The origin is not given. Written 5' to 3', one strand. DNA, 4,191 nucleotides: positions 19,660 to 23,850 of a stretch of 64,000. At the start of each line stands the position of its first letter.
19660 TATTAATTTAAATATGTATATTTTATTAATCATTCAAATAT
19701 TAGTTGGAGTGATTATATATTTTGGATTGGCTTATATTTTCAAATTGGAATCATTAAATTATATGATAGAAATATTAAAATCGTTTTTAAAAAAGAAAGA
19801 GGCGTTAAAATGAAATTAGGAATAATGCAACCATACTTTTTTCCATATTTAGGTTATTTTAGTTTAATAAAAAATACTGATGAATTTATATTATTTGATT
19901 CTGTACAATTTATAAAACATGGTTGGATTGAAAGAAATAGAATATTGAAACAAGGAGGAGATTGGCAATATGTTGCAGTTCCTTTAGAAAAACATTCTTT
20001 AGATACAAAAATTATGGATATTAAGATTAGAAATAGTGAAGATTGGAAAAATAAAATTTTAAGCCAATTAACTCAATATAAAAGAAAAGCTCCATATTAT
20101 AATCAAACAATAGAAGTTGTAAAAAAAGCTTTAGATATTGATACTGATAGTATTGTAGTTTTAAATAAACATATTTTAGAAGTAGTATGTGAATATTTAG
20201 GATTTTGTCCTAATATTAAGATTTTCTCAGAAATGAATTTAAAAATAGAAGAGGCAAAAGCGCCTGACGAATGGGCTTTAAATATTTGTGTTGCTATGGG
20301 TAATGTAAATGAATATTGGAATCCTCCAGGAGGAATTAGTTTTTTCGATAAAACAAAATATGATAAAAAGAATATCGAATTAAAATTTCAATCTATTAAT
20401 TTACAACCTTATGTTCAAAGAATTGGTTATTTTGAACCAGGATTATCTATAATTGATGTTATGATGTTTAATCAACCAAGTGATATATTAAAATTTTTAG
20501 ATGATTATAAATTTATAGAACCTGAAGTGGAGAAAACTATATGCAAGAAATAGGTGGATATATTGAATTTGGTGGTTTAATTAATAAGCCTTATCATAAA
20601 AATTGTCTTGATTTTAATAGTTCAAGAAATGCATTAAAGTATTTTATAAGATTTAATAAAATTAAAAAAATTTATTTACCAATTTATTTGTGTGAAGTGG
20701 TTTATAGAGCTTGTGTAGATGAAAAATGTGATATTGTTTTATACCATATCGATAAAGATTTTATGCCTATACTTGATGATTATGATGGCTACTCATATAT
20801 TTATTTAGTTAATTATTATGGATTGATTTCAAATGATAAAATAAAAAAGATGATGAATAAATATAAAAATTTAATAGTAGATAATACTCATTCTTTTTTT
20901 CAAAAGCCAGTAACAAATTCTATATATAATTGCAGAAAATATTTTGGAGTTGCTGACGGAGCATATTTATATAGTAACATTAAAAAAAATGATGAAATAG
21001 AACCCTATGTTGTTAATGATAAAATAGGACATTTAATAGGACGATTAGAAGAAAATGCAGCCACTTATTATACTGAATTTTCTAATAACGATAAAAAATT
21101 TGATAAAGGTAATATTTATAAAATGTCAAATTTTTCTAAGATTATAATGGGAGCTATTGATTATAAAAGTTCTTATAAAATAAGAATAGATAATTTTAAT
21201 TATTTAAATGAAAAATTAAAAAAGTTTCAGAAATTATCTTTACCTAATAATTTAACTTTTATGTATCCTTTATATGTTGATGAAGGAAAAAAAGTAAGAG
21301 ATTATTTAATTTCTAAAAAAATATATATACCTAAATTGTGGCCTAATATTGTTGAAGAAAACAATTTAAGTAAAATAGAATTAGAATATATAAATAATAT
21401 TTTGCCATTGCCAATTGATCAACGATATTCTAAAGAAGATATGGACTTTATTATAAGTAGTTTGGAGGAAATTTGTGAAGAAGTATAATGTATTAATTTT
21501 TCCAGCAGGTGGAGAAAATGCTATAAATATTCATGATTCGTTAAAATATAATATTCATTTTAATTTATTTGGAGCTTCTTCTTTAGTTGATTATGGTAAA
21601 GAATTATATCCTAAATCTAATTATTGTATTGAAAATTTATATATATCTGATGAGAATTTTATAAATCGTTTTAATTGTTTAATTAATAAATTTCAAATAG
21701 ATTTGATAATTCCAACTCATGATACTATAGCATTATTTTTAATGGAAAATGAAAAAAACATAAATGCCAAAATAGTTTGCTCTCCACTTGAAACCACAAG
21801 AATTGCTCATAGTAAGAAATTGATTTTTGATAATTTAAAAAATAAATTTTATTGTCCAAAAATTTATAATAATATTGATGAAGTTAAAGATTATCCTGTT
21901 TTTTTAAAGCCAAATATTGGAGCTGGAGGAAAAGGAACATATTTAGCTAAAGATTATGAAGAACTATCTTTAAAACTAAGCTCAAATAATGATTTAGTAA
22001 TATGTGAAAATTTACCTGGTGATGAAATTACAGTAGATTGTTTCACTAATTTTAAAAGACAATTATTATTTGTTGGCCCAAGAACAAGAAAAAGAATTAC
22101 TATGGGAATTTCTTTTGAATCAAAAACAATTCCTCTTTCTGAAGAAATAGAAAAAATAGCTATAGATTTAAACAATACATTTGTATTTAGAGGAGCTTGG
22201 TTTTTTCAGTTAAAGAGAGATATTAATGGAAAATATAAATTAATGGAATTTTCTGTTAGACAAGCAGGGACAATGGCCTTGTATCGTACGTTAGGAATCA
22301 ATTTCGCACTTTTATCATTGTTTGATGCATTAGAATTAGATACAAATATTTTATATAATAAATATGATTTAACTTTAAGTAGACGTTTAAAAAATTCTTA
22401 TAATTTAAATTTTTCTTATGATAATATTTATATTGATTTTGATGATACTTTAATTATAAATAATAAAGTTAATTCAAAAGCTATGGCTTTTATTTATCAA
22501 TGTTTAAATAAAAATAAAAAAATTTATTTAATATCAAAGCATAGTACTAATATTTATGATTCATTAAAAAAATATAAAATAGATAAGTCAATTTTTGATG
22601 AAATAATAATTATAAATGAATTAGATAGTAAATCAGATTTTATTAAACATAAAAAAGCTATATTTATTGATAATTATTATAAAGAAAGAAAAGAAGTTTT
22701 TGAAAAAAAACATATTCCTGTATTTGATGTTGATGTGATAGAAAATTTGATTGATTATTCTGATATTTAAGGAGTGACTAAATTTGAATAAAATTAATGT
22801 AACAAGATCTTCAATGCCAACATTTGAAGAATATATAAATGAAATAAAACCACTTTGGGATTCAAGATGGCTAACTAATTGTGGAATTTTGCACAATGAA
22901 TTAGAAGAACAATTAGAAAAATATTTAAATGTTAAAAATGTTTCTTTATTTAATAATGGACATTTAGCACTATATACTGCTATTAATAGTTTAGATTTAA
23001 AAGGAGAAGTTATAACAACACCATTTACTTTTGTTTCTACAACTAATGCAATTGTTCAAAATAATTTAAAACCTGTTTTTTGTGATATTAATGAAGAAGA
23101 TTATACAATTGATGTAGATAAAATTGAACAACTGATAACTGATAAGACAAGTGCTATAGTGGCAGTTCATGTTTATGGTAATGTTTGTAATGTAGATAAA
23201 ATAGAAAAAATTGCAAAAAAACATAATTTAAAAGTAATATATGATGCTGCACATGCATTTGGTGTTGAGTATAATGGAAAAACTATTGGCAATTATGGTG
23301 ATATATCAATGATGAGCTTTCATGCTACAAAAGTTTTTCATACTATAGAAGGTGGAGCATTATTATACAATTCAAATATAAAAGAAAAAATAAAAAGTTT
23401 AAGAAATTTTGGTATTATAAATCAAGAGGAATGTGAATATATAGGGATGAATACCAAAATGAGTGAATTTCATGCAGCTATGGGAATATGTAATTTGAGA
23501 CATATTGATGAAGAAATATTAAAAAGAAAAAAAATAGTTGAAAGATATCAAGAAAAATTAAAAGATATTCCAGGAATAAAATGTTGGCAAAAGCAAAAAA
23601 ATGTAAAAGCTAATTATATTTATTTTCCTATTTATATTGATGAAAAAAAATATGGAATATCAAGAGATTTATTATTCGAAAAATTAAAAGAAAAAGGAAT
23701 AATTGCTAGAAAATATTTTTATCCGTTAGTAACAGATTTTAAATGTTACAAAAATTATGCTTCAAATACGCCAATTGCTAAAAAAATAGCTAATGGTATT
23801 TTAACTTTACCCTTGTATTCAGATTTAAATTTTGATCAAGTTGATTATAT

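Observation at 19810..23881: Translationally coupled sugar-modification module: WbqC-like, unknown protein, ATP-grasp-HAD fusion and DegT aminotransferase, adjacent to rmlA and rmlB but without rmlC/rmlD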

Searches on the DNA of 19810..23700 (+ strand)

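Call 53: search_dna_similar(query=window:19810-23700:+, collection=ecoli_genomes, mode=distant, max_evalue=0.001, max_rows=15)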
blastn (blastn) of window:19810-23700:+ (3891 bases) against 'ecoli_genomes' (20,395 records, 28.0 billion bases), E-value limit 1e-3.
Records with a match: 172; places in all: 172; records where one place covers at least 80% of the query: 0.
Genomes with a match: 172 of 5426; with a place that covers at least 80% of the query: 0. Places per genome that has any: lowest 1, median 1, highest 1. On chromosomes: 168 places; on plasmids: 4.
Best place of each record, by identity: 60-80% 172.
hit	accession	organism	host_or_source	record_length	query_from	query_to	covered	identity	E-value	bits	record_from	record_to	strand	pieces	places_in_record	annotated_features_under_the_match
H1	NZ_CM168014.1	Escherichia coli strain PEC240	Sus scrofa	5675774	1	3726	19%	68.0%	9e-34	232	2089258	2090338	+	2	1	DegT/DnrJ/EryC1/StrS family aminotransferase | WbqC family protein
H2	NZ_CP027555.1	Escherichia coli strain 2013C-3513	Homo sapiens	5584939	1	3726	19%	67.8%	4e-32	227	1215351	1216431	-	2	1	DegT/DnrJ/EryC1/StrS family aminotransferase | WbqC family protein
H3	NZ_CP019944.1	Escherichia coli strain DSM 103246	chicken carcass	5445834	1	3726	19%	67.8%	4e-32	227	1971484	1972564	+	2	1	DegT/DnrJ/EryC1/StrS family aminotransferase | WbqC family protein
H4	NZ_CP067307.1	Escherichia coli strain ABW_A19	waste water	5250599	1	3726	19%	67.8%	4e-32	227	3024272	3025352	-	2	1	DegT/DnrJ/EryC1/StrS family aminotransferase | WbqC family protein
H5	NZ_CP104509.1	Escherichia coli strain E2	Poultry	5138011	1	3726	19%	67.8%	4e-32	227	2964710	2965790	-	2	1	DegT/DnrJ/EryC1/StrS family aminotransferase | WbqC family protein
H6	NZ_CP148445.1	Escherichia coli strain Z1323CEC0010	Chicken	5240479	1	3726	19%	67.8%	4e-32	227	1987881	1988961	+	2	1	DegT/DnrJ/EryC1/StrS family aminotransferase | WbqC family protein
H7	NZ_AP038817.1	Escherichia coli strain TB4019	Gallus gallus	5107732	1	3726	19%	67.8%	4e-32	227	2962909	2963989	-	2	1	DegT/DnrJ/EryC1/StrS family aminotransferase | WbqC family protein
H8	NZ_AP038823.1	Escherichia coli strain TB4328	Gallus gallus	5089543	1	3726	19%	67.8%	4e-32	227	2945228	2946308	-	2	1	DegT/DnrJ/EryC1/StrS family aminotransferase | WbqC family protein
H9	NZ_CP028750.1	Escherichia coli strain A25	monkey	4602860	1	3726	19%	67.7%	2e-35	224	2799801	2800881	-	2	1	DegT/DnrJ/EryC1/StrS family aminotransferase | WbqC family protein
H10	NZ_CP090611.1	Escherichia coli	pig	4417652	1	3726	19%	67.7%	2e-35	224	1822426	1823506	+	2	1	DegT/DnrJ/EryC1/StrS family aminotransferase | WbqC family protein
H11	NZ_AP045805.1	Escherichia coli strain 23CRST035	Homo sapiens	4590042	3059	3739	18%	66.1%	2e-35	161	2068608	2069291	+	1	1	vioA: dTDP-4-amino-4,6-dideoxy-D-glucose aminotransferase VioA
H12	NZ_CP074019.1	Escherichia coli strain PM22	Pig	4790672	3039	3606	15%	66.1%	4e-26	132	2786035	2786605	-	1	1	vioA: dTDP-4-amino-4,6-dideoxy-D-glucose aminotransferase VioA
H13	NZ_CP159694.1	Escherichia coli strain Z142-3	hospital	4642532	3039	3606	15%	66.1%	4e-26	132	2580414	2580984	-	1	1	vioA: dTDP-4-amino-4,6-dideoxy-D-glucose aminotransferase VioA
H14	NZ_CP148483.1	Escherichia coli strain Z1323CEC0004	Chicken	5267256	3047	3553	13%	66.7%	1e-31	150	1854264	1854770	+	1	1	vioA: dTDP-4-amino-4,6-dideoxy-D-glucose aminotransferase VioA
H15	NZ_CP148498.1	Escherichia coli strain Z1323CEC0002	Chicken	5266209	3047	3553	13%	66.7%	1e-31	150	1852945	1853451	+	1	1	vioA: dTDP-4-amino-4,6-dideoxy-D-glucose aminotransferase VioA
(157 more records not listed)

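Call 54: get_annotated_region(hit=H2, flank=9000)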
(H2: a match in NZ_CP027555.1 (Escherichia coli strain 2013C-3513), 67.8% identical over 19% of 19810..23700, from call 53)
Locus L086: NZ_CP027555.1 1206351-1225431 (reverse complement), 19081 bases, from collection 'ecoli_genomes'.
description: Escherichia coli strain 2013C-3513 chromosome, complete genome
organism: Escherichia coli strain 2013C-3513 (NCBI taxid 562)
replicon: chromosome; assembly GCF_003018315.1
host: Homo sapiens; source: missing; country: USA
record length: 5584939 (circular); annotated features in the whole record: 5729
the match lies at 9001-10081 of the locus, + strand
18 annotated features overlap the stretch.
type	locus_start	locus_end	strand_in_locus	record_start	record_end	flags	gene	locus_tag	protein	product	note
CDS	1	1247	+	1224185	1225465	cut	wcaK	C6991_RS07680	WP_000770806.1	colanic acid biosynthesis pyruvyl transferase WcaK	-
CDS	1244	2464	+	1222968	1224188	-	wcaL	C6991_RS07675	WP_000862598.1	colanic acid biosynthesis glycosyltransferase WcaL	-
CDS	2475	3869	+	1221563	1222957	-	wcaM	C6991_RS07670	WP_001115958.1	colanic acid biosynthesis protein WcaM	-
CDS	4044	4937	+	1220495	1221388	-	galF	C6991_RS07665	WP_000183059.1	UTP--glucose-1-phosphate uridylyltransferase GalF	-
CDS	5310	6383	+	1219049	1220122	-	rfbB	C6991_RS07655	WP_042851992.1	dTDP-glucose 4,6-dehydratase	-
CDS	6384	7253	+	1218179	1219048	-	rfbA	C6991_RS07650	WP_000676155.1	glucose-1-phosphate thymidylyltransferase RfbA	-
CDS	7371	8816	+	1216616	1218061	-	wzx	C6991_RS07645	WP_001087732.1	O123/O186 family O-antigen flippase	-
CDS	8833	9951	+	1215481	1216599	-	-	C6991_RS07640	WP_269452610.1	DegT/DnrJ/EryC1/StrS family aminotransferase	-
CDS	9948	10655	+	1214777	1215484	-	-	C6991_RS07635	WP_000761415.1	WbqC family protein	-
CDS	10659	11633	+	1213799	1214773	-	-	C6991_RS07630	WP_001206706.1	hypothetical protein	-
CDS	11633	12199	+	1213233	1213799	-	-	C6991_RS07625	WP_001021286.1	GNAT family N-acetyltransferase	-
CDS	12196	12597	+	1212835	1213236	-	-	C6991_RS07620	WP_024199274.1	MaoC family dehydratase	-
CDS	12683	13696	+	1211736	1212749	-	-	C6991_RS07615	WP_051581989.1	glycosyltransferase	-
CDS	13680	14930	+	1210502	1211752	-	wzy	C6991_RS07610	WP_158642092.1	O123/O186 family O-antigen polymerase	-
CDS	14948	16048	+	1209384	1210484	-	-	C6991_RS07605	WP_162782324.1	glycosyltransferase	-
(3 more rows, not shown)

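Call 58: get_annotated_region(hit=H9, flank=9000)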
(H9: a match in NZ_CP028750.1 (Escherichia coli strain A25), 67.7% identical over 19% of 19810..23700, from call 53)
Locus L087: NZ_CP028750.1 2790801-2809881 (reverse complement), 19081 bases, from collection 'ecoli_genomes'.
description: Escherichia coli strain A25 chromosome, complete genome
organism: Escherichia coli strain A25 (NCBI taxid 562)
replicon: chromosome; assembly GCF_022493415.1
host: monkey; source: feces; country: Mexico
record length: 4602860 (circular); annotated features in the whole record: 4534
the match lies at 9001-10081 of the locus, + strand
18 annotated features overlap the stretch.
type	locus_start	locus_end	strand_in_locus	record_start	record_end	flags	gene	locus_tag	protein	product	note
CDS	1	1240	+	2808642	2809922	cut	wcaK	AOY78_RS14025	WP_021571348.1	colanic acid biosynthesis pyruvyl transferase WcaK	-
CDS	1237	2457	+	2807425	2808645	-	wcaL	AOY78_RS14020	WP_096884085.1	colanic acid biosynthesis glycosyltransferase WcaL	-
CDS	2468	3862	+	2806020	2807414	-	wcaM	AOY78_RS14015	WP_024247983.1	colanic acid biosynthesis protein WcaM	-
CDS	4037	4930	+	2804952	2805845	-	galF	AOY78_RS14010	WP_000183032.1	UTP--glucose-1-phosphate uridylyltransferase GalF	-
CDS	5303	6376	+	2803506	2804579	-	rfbB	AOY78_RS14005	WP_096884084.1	dTDP-glucose 4,6-dehydratase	-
CDS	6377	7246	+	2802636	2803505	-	rfbA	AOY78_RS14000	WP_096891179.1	glucose-1-phosphate thymidylyltransferase RfbA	-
CDS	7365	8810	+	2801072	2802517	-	wzx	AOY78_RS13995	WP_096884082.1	O123/O186 family O-antigen flippase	-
CDS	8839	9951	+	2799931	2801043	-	-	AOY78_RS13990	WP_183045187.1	DegT/DnrJ/EryC1/StrS family aminotransferase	-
CDS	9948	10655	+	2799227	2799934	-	-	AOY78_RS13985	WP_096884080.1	WbqC family protein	-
CDS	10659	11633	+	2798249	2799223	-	-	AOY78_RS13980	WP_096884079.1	hypothetical protein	-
CDS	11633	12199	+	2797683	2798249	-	-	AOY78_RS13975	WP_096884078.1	GNAT family N-acetyltransferase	-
CDS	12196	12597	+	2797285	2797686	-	-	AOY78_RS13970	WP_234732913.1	MaoC family dehydratase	-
CDS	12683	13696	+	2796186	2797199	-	-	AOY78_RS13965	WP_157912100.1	glycosyltransferase family 2 protein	-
CDS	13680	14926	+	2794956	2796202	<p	wzy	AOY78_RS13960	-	oligosaccharide repeat unit polymerase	frameshifted; incomplete; partial in the middle of a contig; missing C-terminus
CDS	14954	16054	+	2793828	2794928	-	-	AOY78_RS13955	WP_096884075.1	glycosyltransferase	-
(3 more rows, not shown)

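Call 59: get_annotated_region(hit=H1, flank=9000)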
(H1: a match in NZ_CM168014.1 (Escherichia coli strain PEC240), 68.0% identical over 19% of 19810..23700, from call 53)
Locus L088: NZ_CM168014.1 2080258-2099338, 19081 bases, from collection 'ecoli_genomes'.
description: Escherichia coli strain PEC240 chromosome, whole genome shotgun sequence
organism: Escherichia coli strain PEC240 (NCBI taxid 562)
replicon: chromosome; assembly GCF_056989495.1
host: Sus scrofa; source: swine feces; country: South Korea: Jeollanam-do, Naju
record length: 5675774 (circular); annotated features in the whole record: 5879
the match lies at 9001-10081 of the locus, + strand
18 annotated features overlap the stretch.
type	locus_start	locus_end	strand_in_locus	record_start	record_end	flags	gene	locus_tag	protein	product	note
CDS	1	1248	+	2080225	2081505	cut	wcaK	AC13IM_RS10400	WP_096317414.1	colanic acid biosynthesis pyruvyl transferase WcaK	-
CDS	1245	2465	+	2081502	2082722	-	wcaL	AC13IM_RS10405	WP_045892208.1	colanic acid biosynthesis glycosyltransferase WcaL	-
CDS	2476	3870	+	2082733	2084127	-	wcaM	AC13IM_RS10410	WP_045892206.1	colanic acid biosynthesis protein WcaM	-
CDS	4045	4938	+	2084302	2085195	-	galF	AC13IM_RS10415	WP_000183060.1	UTP--glucose-1-phosphate uridylyltransferase GalF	-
CDS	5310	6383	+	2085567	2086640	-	rfbB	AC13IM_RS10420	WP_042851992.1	dTDP-glucose 4,6-dehydratase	-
CDS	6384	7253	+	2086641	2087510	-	rfbA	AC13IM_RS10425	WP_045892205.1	glucose-1-phosphate thymidylyltransferase RfbA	-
CDS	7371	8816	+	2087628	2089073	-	wzx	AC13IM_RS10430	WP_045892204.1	O123/O186 family O-antigen flippase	-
CDS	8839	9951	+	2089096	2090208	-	-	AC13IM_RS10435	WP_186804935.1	DegT/DnrJ/EryC1/StrS family aminotransferase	-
CDS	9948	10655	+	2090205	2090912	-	-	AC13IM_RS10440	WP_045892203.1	WbqC family protein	-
CDS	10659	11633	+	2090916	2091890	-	-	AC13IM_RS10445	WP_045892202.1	hypothetical protein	-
CDS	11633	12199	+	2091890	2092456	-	-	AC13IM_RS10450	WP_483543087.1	GNAT family N-acetyltransferase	-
CDS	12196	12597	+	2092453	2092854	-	-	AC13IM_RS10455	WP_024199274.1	MaoC family dehydratase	-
CDS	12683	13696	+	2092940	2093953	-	-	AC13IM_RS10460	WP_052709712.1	glycosyltransferase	-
CDS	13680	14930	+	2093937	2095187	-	wzy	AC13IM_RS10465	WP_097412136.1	O123/O186 family O-antigen polymerase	-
CDS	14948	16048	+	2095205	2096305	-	-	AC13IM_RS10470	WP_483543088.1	glycosyltransferase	-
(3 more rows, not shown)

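Call 60: search_dna_similar(query=L086:9948-11633:+, collection=ecoli_genomes, mode=distant, max_evalue=0.001, max_rows=30, rows=spread)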
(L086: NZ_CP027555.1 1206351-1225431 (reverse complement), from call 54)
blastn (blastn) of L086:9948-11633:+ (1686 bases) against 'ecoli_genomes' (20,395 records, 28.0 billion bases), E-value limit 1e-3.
Records with a match: 10; places in all: 10; records where one place covers at least 80% of the query: 10.
Genomes with a match: 10 of 5426; with a place that covers at least 80% of the query: 10. Places per genome that has any: lowest 1, median 1, highest 1. On chromosomes: 10 places; on plasmids: 0.
Best place of each record, by identity: >=99% 8; 95-99% 2.
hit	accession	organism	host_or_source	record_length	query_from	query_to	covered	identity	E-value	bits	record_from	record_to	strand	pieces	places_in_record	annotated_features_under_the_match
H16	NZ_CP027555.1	Escherichia coli strain 2013C-3513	Homo sapiens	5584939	1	1686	100%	100.0%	0e+0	3041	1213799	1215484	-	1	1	hypothetical protein | WbqC family protein | DegT/DnrJ/EryC1/StrS family aminotransferase | GNAT family N-acetyltransferase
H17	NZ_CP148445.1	Escherichia coli strain Z1323CEC0010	Chicken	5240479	1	1686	100%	100.0%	0e+0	3041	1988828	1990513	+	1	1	hypothetical protein | WbqC family protein | DegT/DnrJ/EryC1/StrS family aminotransferase | GNAT family N-acetyltransferase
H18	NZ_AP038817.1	Escherichia coli strain TB4019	Gallus gallus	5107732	1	1686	100%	100.0%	0e+0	3041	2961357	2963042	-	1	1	hypothetical protein | WbqC family protein | DegT/DnrJ/EryC1/StrS family aminotransferase | GNAT family N-acetyltransferase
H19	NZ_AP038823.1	Escherichia coli strain TB4328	Gallus gallus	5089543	1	1686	100%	100.0%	0e+0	3041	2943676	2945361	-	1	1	hypothetical protein | WbqC family protein | DegT/DnrJ/EryC1/StrS family aminotransferase | GNAT family N-acetyltransferase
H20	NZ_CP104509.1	Escherichia coli strain E2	Poultry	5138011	1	1686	100%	99.9%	0e+0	3037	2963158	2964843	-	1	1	hypothetical protein | WbqC family protein | DegT/DnrJ/EryC1/StrS family aminotransferase | GNAT family N-acetyltransferase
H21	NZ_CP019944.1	Escherichia coli strain DSM 103246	chicken carcass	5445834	1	1686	100%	99.9%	0e+0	3032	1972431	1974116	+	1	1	hypothetical protein | WbqC family protein | DegT/DnrJ/EryC1/StrS family aminotransferase | GNAT family N-acetyltransferase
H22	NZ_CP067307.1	Escherichia coli strain ABW_A19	waste water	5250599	1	1686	100%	99.9%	0e+0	3032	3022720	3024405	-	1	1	hypothetical protein | WbqC family protein | DegT/DnrJ/EryC1/StrS family aminotransferase | GNAT family N-acetyltransferase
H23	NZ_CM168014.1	Escherichia coli strain PEC240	Sus scrofa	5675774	1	1686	100%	99.8%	0e+0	3023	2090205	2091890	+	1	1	hypothetical protein | WbqC family protein | DegT/DnrJ/EryC1/StrS family aminotransferase | GNAT family N-acetyltransferase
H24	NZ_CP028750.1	Escherichia coli strain A25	monkey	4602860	1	1686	100%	95.5%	0e+0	2699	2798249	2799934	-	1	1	hypothetical protein | WbqC family protein | DegT/DnrJ/EryC1/StrS family aminotransferase | GNAT family N-acetyltransferase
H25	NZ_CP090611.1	Escherichia coli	pig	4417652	1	1686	100%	95.5%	0e+0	2699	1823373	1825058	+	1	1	hypothetical protein | WbqC family protein | DegT/DnrJ/EryC1/StrS family aminotransferase | GNAT family N-acetyltransferase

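Call 61: get_annotated_region(hit=H11, flank=8000)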
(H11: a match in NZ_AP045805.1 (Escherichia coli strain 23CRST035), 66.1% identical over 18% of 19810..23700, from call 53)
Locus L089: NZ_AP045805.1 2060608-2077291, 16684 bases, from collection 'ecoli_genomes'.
description: Escherichia coli strain 23CRST035 chromosome, complete genome
organism: Escherichia coli strain 23CRST035 (NCBI taxid 562)
replicon: chromosome; assembly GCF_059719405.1
host: Homo sapiens; source: feces; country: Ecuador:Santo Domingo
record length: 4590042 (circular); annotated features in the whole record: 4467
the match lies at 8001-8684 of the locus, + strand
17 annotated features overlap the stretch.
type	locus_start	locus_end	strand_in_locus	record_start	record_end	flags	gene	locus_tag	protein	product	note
CDS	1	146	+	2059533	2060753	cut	wcaL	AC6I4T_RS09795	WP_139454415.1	colanic acid biosynthesis glycosyltransferase WcaL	-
CDS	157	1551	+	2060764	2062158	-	wcaM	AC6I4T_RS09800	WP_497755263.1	colanic acid biosynthesis protein WcaM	-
CDS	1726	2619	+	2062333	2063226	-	galF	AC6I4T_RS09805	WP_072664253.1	UTP--glucose-1-phosphate uridylyltransferase GalF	-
CDS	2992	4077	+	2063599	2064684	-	rfbB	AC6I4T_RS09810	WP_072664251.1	dTDP-glucose 4,6-dehydratase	-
CDS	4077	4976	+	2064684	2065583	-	rfbD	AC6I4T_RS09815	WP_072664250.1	dTDP-4-dehydrorhamnose reductase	-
CDS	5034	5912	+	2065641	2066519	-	rfbA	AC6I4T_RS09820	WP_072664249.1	glucose-1-phosphate thymidylyltransferase RfbA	-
CDS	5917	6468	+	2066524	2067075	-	rfbC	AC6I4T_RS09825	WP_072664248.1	dTDP-4-dehydrorhamnose 3,5-epimerase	-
CDS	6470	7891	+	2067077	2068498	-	-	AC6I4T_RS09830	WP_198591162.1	lipopolysaccharide biosynthesis protein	-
CDS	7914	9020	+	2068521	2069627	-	vioA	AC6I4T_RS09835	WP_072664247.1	dTDP-4-amino-4,6-dideoxy-D-glucose aminotransferase VioA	-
CDS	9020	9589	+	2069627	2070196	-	-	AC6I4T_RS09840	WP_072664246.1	acyltransferase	-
CDS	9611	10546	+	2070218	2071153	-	-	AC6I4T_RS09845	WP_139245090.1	WavQ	-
CDS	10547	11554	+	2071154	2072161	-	-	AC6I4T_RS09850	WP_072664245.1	EpsG family protein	-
CDS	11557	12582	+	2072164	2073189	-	-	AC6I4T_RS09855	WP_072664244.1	glycosyltransferase family 2 protein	-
CDS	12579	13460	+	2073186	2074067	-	-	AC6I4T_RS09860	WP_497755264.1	hypothetical protein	-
CDS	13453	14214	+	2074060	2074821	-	-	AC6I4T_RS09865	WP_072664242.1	glycosyltransferase family 2 protein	-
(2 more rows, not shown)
